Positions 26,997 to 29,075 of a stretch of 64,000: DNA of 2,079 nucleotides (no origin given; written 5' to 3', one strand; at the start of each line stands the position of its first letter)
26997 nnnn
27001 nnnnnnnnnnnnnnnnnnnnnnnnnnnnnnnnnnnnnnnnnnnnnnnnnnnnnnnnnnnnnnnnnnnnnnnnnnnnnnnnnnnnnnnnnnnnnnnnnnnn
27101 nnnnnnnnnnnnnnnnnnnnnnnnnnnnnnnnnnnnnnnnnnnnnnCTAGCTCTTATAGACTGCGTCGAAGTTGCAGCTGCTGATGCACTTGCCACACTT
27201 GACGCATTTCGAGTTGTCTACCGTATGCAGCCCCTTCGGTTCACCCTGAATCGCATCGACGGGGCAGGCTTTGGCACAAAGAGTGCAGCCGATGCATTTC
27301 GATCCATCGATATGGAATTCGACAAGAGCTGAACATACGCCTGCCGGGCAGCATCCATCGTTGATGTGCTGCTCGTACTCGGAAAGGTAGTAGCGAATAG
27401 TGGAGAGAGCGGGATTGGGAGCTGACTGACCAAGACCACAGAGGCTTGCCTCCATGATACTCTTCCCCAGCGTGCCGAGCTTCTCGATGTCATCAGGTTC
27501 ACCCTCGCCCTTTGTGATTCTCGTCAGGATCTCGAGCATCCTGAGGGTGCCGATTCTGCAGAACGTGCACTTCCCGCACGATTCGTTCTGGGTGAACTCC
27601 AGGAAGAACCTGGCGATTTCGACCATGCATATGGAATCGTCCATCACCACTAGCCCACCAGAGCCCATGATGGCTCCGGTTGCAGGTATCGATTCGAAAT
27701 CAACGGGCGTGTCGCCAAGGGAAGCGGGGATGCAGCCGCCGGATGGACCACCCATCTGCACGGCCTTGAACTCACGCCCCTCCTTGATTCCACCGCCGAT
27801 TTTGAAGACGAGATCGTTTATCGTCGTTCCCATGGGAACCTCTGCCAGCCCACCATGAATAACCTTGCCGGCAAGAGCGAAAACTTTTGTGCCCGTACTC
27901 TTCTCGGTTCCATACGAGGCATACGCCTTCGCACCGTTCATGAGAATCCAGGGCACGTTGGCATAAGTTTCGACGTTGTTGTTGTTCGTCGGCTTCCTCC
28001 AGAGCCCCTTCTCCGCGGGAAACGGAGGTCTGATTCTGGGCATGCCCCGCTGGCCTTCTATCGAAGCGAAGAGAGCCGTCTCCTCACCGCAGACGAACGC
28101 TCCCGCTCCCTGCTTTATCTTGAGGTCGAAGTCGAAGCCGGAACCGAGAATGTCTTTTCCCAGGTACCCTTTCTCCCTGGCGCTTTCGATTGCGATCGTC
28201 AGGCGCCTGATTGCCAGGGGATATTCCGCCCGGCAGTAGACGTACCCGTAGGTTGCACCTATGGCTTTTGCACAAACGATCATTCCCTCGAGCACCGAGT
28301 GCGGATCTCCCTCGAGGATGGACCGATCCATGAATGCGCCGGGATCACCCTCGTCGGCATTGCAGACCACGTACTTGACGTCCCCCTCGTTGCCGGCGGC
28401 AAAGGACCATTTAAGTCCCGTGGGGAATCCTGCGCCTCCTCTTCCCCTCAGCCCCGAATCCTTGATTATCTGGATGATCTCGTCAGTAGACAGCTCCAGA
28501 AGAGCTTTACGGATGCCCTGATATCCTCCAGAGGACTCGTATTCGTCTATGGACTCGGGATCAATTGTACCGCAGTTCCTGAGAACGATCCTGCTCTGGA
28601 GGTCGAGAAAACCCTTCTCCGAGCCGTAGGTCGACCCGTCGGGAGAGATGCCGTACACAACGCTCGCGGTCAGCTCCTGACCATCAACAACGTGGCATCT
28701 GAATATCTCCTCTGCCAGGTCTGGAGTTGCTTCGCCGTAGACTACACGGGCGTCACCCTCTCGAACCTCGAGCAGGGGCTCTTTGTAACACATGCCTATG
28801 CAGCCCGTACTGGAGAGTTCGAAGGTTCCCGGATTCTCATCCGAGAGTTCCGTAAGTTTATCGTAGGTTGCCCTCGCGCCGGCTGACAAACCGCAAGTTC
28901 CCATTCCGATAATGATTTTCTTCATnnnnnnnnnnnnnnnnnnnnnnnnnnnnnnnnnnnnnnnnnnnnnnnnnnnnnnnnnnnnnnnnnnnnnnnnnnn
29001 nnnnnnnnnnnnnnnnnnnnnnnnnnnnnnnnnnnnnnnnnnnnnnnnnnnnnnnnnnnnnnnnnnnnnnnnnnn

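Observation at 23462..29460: Stn/Nfn-like NuoE-NuoF-(GltD-NuoG) module with a catalytically dead molybdopterin domain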

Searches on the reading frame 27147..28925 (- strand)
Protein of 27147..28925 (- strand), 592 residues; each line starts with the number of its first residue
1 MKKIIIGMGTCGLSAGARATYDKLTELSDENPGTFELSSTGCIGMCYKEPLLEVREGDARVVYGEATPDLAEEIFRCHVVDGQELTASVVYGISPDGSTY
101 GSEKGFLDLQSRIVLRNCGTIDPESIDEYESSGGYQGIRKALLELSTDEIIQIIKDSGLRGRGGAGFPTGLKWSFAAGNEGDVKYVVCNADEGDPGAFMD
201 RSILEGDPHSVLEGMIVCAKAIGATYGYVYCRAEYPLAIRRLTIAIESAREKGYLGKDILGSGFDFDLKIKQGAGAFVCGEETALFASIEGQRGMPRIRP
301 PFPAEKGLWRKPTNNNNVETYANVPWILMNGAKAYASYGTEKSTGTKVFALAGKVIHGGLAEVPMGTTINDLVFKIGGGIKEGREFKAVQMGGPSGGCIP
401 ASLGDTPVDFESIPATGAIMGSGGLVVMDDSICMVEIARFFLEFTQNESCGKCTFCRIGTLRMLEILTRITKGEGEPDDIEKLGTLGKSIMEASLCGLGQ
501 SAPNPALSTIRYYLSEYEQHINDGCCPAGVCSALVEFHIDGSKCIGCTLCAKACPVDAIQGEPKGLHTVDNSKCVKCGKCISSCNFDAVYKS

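Call 8: search_protein_families(library=pfam, proteins=[window:27147-28925:-], max_evalue=0.01)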
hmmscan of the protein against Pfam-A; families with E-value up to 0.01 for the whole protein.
window:27147-28925:- (592 aa): 14 families
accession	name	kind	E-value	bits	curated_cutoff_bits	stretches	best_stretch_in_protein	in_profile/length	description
PF01512.22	Complex1_51K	-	1.7e-46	158.3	31.2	1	154-325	1-149/150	Nuo51 FMN-binding domain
PF10589.14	NADH_4Fe-4S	-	7e-31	106.4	23.5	1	436-520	1-85/85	NADH-ubiquinone oxidoreductase-F iron-sulfur binding region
PF14697.11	Fer4_21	-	2.6e-11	43.9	35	1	538-587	2-55/59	4Fe-4S dicluster domain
PF00037.32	Fer4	-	1.9e-10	40.6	21.1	2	538-560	2-24/24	4Fe-4S binding domain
PF12838.12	Fer4_7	-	5.8e-08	33.5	27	1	543-588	1-52/52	4Fe-4S dicluster domain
PF12837.12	Fer4_6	-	2.9e-07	30.5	25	2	538-559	3-24/24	4Fe-4S binding domain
PF13237.11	Fer4_10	-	3.3e-07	30.6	25.5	1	539-584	4-52/53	4Fe-4S dicluster domain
PF12797.12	Fer4_2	-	2.7e-06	27.4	24.5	1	538-556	4-22/22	4Fe-4S binding domain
PF13187.11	Fer4_9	-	4.5e-06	27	27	1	543-586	1-49/52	4Fe-4S dicluster domain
PF25160.1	LdpA_Fe-S-bd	-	0.00032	20.8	27.6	1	550-589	9-43/49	LdpA Fe-S cluster-binding domain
PF13484.11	Fer4_16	-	0.0014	19.8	30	1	543-562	1-20/66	4Fe-4S double cluster binding domain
PF13183.11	Fer4_8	-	0.0054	17.7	27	0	542-564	3-26/68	4Fe-4S dicluster domain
PF12800.12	Fer4_4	-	0.0066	17.2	24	0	542-556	2-16/17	4Fe-4S binding domain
PF10531.15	SLBB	-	0.009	16.3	27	0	349-397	2-53/55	SLBB domain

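Call 19: search_solved_structures(query=window:27147-28925:-, max_evalue=1e-20, show_alignments=3)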
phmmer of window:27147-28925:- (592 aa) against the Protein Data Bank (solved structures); distinct sequences matched with E-value up to 1e-20: 63 (the best 60 are shown).
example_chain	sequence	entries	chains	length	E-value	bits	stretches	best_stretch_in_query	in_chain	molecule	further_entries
8oh5_B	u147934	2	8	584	1.1e-245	820.1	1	3-589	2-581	NAD-reducing hydrogenase subunit HoxF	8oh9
9bov_B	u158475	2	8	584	4.9e-236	788.1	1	3-589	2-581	NADH dehydrogenase (Quinone)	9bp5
9n5u_B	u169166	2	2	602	6e-236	787.9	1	2-589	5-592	NfnB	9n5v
7t2r_B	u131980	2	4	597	2.6e-213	713.1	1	35-591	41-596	NiFe hydrogenase subunit B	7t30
7q4v_B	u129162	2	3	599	1.4e-209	700.8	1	5-591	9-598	Iron hydrogenase HydB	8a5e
8a6t_B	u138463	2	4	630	9.1e-197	658.5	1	30-591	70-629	Electron bifurcating hydrogenase subunit HydB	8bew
7q4w_B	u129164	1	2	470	2.1e-195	654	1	126-591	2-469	Iron hydrogenase HydB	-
7p5h_B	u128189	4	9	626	6.4e-181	606.1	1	35-589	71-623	Fe-hydrogenase, subunit beta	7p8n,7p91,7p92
9mqx_B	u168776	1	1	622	3.8e-180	603.6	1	37-589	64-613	NADH:ubiquinone oxidoreductase, NADH-binding (51 kD) subunit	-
6vw7_B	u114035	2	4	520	5.1e-128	431.4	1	38-516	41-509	NAD-dependent formate dehydrogenase beta subunit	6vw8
6tg9_B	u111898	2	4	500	3.4e-114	385.7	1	11-517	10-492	Formate dehydrogenase subunit beta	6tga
9wxb_C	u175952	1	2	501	1.7e-113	383.5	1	13-517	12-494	Formate dehydrogenase beta subunit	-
2fug_1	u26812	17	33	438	1e-111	377.6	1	117-517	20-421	NADH-quinone oxidoreductase chain 1 | NADH-QUINONE OXIDOREDUCTASE SUBUNIT 1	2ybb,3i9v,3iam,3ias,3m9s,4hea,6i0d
6hl2_B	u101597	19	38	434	2.7e-110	372.9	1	121-520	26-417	NADH-quinone oxidoreductase subunit F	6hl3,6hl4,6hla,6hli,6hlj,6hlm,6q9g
7q5y_C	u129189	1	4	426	3e-110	372.7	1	121-520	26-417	NADH-quinone oxidoreductase subunit F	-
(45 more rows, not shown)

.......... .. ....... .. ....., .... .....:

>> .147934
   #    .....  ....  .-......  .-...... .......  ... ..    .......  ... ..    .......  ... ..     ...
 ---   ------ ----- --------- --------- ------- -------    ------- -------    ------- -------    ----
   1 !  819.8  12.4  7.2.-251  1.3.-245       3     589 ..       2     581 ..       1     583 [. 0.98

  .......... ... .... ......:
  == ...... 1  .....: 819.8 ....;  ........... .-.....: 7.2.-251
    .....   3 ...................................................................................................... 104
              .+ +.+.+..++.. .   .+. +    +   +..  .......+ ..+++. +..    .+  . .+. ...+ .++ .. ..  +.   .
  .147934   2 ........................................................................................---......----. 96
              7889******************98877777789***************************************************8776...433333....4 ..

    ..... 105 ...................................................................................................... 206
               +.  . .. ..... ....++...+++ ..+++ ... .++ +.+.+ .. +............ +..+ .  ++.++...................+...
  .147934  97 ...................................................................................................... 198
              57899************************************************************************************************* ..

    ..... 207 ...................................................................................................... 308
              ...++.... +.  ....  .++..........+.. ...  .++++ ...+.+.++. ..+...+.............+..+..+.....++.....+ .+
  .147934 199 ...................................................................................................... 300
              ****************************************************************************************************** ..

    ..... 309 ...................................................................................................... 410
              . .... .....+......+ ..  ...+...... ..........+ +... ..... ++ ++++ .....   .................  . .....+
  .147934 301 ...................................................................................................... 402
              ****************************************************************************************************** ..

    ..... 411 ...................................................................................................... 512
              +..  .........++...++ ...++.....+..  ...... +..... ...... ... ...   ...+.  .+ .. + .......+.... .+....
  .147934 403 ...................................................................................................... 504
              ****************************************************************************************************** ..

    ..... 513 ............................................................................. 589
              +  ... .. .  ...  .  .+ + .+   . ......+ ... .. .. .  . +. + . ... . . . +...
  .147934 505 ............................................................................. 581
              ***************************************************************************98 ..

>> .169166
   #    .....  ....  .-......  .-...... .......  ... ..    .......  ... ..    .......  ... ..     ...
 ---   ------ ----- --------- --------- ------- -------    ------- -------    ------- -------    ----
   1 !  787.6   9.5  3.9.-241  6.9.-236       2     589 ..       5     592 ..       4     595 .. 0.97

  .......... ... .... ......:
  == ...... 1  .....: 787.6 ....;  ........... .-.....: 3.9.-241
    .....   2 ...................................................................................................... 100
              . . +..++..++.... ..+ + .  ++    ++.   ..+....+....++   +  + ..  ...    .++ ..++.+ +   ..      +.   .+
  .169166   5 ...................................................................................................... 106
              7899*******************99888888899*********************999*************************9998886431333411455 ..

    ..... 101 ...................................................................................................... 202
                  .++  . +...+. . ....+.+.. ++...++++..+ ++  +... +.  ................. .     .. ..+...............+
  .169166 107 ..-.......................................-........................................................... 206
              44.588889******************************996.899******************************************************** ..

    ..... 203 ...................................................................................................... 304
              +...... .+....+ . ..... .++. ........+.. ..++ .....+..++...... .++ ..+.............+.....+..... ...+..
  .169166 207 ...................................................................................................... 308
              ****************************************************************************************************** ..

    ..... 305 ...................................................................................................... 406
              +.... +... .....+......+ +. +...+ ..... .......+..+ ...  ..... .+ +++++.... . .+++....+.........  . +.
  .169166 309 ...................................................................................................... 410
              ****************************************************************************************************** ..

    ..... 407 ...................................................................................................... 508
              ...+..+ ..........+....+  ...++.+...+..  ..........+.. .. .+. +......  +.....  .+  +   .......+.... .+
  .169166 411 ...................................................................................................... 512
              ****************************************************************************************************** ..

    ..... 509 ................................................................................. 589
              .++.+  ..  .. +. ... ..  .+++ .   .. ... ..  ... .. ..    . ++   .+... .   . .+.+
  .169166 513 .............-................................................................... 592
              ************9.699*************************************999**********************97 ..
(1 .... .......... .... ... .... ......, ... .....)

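Call 42: search_protein_families(library=ncbifam, proteins=[window:27147-28925:-], max_evalue=0.00001)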
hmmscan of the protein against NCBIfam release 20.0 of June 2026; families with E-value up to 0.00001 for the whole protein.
window:27147-28925:- (592 aa): 27 families (the best 25 are shown)
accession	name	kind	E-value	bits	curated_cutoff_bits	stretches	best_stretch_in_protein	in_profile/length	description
TIGR01959.1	nuoF_fam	equivalog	7e-149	495.7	558.65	1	121-521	9-410/410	NADH-quinone oxidoreductase subunit NuoF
NF008436.0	PRK11278.1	equivalog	3.8e-116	388.6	749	1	122-523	23-428/448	NADH-quinone oxidoreductase subunit NuoF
NF010120.0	PRK13596.1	equivalog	4.4e-113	378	389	1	115-523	9-419/433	NADH-quinone oxidoreductase subunit NuoF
NF005415.0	PRK06991.1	equivalog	2.1e-14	53.9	281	1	538-589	81-132/284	electron transport complex subunit RsxB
TIGR04481.1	PR_assoc_PrdC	equivalog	3.7e-13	49.1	490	1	144-248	69-170/425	proline reductase-associated electron transfer protein PrdC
TIGR01944.1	rnfB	subfamily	4.3e-13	49.2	68.7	1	538-589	109-160/190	RnfABCDGE type electron transport complex subunit B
TIGR01945.1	rnfC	subfamily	3.8e-12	45.5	245.95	1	138-247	112-219/435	RnfABCDGE type electron transport complex subunit C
NF003475.0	PRK05113.1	equivalog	1.5e-11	44.5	203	1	538-589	109-160/190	electron transport complex subunit RsxB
NF003454.1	PRK05035.1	equivalog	3.8e-10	38.9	345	1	140-249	116-222/556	electron transport complex subunit RsxC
NF006446.0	PRK08764.1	equivalog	2.4e-09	37.2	220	1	541-589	85-133/139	Rnf electron transport complex subunit RnfB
NF058577.1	FdxA_fam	equivalog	1.1e-08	35.1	65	1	542-588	7-52/52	4Fe-4S ferredoxin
NF040770.1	hetero_SS_HdrA2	exception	3e-07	29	1100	1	537-590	572-624/777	CoB-CoM heterodisulfide reductase HdrA2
NF045874.1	Vhu_polyferre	exception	4.9e-07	28.8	600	1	542-590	128-175/381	F420-non-reducing hydrogenase associated-polyferredoxin VhuB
TIGR04105.1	FeFe_hydrog_B1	subfamily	8.3e-07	28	450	1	549-590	165-206/462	monomeric [FeFe] hydrogenase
NF004541.0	PRK05888.2-2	equivalog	9.7e-07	28.8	217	1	542-591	61-113/168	NADH-quinone oxidoreductase subunit NuoI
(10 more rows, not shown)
